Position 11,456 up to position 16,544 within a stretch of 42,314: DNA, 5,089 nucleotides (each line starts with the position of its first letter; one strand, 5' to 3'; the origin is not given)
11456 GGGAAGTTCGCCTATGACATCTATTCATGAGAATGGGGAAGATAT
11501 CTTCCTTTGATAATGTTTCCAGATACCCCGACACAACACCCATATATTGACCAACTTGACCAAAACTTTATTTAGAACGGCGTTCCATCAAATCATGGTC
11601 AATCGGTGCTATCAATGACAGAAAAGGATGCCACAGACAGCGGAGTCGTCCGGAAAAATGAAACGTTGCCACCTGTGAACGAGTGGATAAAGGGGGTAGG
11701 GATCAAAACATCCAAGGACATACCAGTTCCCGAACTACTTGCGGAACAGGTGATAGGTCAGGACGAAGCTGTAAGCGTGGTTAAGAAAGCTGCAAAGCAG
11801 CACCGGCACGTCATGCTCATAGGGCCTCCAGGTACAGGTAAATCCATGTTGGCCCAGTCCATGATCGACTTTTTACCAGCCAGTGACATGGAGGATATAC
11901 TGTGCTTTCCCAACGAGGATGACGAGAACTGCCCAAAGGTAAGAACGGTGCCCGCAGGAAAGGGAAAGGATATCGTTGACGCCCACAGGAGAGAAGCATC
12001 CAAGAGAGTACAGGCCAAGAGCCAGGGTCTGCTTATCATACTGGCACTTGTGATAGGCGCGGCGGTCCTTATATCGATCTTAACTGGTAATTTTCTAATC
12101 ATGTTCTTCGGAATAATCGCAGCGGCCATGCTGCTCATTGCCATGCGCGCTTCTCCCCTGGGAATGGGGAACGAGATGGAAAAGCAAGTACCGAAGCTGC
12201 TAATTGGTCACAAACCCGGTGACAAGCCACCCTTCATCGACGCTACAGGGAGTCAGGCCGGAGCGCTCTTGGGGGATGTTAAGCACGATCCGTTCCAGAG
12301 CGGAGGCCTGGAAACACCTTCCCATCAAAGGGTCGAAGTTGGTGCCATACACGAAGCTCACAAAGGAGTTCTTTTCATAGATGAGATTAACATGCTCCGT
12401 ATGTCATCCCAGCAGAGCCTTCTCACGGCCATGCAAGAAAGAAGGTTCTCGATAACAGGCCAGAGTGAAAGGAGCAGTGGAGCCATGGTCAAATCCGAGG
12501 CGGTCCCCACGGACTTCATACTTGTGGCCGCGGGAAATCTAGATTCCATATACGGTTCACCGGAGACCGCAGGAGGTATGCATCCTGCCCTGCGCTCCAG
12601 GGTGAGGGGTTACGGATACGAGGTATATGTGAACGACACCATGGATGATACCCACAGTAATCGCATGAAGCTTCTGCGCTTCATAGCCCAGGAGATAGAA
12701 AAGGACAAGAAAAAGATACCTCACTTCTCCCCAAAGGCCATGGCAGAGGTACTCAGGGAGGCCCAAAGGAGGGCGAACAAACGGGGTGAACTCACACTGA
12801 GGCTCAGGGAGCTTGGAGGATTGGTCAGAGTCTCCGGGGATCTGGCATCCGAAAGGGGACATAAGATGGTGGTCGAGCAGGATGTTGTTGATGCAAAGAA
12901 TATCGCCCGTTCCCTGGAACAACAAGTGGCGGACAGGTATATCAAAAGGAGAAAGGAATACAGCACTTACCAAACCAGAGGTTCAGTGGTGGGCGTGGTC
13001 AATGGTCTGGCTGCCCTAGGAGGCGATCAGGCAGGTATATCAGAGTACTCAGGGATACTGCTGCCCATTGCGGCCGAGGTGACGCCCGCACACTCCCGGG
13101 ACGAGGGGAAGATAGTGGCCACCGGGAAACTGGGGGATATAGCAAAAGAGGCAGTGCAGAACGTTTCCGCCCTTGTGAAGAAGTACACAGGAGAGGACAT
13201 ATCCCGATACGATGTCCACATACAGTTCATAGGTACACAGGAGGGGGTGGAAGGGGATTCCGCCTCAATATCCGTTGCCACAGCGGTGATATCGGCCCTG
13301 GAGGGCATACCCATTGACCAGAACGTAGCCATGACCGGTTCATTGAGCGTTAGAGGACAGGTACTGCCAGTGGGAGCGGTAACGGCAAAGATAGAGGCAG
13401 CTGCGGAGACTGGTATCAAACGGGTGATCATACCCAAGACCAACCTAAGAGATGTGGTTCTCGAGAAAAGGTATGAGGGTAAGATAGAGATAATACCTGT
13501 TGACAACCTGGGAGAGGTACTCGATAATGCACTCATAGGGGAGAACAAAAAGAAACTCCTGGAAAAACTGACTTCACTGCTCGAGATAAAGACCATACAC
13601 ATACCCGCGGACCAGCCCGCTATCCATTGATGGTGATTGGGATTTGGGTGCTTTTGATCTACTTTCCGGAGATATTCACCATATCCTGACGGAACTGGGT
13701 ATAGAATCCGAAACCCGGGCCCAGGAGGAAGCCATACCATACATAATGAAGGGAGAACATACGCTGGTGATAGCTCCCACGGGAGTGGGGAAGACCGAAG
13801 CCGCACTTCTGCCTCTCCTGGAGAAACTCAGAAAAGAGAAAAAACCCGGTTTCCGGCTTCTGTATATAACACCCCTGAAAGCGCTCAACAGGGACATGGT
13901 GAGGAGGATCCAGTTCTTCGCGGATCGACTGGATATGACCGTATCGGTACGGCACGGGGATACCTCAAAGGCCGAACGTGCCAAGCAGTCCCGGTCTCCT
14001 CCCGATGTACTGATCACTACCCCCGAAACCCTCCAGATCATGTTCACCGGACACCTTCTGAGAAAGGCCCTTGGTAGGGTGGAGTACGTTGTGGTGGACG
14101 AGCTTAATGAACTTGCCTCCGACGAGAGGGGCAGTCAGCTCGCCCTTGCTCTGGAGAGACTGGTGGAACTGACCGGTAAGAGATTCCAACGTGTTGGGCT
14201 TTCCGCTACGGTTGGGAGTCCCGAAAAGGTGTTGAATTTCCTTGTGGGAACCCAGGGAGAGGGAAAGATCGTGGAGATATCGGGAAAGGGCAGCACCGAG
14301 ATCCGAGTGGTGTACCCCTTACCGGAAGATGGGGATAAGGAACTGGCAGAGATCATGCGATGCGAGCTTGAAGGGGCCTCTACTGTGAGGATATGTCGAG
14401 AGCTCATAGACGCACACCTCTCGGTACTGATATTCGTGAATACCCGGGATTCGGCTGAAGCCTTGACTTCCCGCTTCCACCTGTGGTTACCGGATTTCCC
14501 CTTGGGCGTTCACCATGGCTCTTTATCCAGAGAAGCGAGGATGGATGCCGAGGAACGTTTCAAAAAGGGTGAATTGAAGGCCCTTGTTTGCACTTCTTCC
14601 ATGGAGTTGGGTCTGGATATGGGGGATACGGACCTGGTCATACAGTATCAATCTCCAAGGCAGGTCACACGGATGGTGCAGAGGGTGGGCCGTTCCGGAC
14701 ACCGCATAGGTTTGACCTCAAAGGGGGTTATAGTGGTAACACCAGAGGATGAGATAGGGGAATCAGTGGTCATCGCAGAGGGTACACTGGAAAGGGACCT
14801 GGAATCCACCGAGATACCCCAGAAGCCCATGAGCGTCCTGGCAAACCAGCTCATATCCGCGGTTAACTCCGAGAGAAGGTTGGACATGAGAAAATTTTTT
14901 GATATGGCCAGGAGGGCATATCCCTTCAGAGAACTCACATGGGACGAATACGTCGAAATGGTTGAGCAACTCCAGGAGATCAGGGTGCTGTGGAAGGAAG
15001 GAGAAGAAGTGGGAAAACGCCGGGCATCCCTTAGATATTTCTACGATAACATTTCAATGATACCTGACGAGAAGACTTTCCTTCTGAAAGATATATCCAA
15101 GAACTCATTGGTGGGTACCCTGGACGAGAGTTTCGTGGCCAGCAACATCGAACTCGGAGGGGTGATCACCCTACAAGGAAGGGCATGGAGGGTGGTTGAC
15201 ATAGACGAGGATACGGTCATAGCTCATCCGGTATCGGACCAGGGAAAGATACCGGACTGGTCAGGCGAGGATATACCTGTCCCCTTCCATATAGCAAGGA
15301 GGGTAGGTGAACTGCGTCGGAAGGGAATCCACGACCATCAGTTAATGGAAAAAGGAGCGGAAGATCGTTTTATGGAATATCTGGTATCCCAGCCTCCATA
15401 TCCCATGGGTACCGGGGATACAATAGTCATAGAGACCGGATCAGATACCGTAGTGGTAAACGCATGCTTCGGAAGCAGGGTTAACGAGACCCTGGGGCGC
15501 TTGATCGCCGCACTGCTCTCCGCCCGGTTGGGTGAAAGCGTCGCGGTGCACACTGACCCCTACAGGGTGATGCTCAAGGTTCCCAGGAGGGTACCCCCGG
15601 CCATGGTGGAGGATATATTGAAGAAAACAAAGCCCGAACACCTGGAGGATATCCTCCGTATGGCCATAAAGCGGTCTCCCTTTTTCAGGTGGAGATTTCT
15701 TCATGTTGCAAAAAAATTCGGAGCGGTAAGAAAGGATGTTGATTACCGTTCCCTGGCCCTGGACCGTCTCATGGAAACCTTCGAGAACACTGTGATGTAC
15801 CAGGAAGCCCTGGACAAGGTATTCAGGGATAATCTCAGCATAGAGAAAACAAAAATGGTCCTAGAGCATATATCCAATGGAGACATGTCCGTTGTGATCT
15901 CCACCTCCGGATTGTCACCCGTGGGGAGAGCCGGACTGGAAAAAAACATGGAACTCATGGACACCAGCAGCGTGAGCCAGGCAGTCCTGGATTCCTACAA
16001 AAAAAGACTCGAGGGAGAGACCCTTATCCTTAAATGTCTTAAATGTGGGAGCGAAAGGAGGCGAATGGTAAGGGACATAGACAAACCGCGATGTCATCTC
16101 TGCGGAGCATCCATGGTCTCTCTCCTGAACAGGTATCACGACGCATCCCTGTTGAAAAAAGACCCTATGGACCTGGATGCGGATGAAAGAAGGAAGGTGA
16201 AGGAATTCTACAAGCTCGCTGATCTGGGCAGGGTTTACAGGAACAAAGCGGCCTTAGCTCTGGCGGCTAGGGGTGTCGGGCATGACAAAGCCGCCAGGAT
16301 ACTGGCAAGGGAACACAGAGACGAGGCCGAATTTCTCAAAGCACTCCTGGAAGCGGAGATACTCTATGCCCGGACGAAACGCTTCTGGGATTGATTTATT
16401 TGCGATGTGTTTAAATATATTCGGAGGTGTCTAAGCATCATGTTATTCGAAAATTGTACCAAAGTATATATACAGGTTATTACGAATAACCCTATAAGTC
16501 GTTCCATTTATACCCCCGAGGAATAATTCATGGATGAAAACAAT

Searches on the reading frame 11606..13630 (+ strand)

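Call 92: search_protein_families(library=pfam, proteins=[window:11606-13630:+], max_evalue=0.0001)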
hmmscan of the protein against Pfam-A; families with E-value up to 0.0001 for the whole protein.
window:11606-13630:+ (674 aa): 16 families
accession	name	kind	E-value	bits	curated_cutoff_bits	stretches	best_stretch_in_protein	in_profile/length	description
PF05362.19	Lon_C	-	4.8e-32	111.6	21.1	1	454-644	19-204/205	Lon protease (S16) C-terminal proteolytic domain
PF01078.27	Mg_chelatase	-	3.5e-16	59.7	20.3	1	47-99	3-55/207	Magnesium chelatase, subunit ChlI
PF00158.32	Sigma54_activat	-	6.8e-14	52.3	20.2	1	244-289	85-130/168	Sigma-54 interaction domain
PF07728.20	AAA_5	-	7e-12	46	22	1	252-332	66-138/139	AAA domain (dynein-related subfamily)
PF13541.12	ChlI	-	3.4e-08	33.8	27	1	504-613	13-121/121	Subunit ChlI of Mg-chelatase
PF00493.29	MCM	-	3.9e-08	33.1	23.3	0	241-284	110-153/224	MCM P-loop domain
PF20030.5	bpMoxR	-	8.9e-07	28.6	27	0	45-99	10-64/205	MoxR domain in the MoxR-vWA-beta-propeller ternary systems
PF05496.18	RuvB_N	-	1.2e-06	28.8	27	0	55-85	18-52/159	Holliday junction DNA helicase RuvB P-loop domain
PF00004.35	AAA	-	3.5e-06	27.9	21.2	0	69-88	1-20/131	ATPase family associated with various cellular activities (AAA)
PF13245.12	AAA_19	-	6.7e-06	26.8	25.1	0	61-94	6-39/134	AAA domain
PF13401.12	AAA_22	-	8.5e-06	26.5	27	0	65-105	4-33/130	AAA domain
PF12775.13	AAA_7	-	8.9e-06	25.8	25.8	0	58-94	25-61/181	P-loop containing dynein motor region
PF20436.4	LonB_AAA-LID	-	1.1e-05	25.8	22.4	1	373-430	1-58/65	Archaeal LonB, AAA+ ATPase LID domain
PF07726.17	AAA_3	-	4.6e-05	23.8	27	0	253-289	63-99/131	ATPase family associated with various cellular activities (AAA)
PF24883.2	NPHP3_N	-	4.7e-05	24.1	24.8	0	53-109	9-65/164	Nephrocystin 3, N-terminal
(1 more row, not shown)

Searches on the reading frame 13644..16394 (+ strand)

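Call 12: search_protein_families(library=pfam, proteins=[window:13644-16394:+], max_evalue=0.001)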
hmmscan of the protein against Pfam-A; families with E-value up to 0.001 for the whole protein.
window:13644-16394:+ (916 aa): 5 families
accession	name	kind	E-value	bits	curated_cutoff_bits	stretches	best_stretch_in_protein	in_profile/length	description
PF08494.16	DEAD_assoc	-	5.4e-38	131.2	23.5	1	591-760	4-190/191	DEAD/H associated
PF00270.35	DEAD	-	1.9e-37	129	26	1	24-192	1-163/167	DEAD/DEAH box helicase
PF00271.37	Helicase_C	-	2.9e-22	79.4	23.5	1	254-352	9-107/110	Helicase conserved C-terminal domain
PF19306.5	WH_Lhr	-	6.2e-15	55.4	27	1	383-531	5-162/168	Large helicase-related protein, winged helix domain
PF04851.21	ResIII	-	1.6e-08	35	22.5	1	26-190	7-162/164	Type III restriction enzyme, res subunit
